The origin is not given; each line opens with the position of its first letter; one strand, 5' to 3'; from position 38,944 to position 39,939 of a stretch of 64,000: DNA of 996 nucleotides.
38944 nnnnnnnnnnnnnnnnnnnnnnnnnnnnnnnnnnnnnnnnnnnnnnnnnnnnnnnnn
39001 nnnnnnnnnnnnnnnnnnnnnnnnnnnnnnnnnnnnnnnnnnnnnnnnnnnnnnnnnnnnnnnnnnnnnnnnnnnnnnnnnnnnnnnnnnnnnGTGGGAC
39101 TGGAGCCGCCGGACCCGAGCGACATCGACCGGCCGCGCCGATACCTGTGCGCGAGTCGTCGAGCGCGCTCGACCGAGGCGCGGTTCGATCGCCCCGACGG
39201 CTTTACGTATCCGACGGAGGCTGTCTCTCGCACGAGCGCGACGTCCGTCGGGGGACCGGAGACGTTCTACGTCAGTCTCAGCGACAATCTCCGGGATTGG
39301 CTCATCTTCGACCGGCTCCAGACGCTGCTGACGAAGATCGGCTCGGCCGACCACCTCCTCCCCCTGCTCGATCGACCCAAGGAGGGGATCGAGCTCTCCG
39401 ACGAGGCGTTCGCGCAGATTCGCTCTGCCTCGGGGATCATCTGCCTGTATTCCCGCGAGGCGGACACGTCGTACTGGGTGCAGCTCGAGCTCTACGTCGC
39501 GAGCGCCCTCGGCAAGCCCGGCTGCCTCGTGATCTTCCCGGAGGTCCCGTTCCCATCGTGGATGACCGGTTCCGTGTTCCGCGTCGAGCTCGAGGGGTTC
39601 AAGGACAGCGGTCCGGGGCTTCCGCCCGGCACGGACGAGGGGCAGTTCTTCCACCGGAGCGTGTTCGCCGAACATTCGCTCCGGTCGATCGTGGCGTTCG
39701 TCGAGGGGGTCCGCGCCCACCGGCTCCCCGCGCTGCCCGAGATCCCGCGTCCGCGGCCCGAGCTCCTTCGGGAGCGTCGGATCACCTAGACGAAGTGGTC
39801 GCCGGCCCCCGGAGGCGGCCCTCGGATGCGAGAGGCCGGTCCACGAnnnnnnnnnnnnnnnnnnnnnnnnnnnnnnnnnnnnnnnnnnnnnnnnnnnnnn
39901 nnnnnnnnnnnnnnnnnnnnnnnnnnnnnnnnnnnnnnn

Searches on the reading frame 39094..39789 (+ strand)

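Call 3: search_protein_families(library=pfam, proteins=[window:39094-39789:+], max_evalue=0.01)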
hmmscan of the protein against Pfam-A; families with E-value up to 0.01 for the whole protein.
window:39094-39789:+ (231 aa): 0 families

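Call 82: search_protein_families(library=ncbifam, proteins=[window:39094-39786:+], max_evalue=0.01)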
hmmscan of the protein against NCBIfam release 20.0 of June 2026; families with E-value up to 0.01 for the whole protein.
window:39094-39786:+ (231 aa): 0 families

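Call 83: search_protein_families(library=pfam, proteins=[window:39094-39786:+], max_evalue=10)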
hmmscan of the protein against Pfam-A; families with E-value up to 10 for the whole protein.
window:39094-39786:+ (231 aa): 1 family
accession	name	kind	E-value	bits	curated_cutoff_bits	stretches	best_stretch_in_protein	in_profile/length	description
PF13676.11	TIR_2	-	0.029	15.3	28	1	91-138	28-77/122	TIR domain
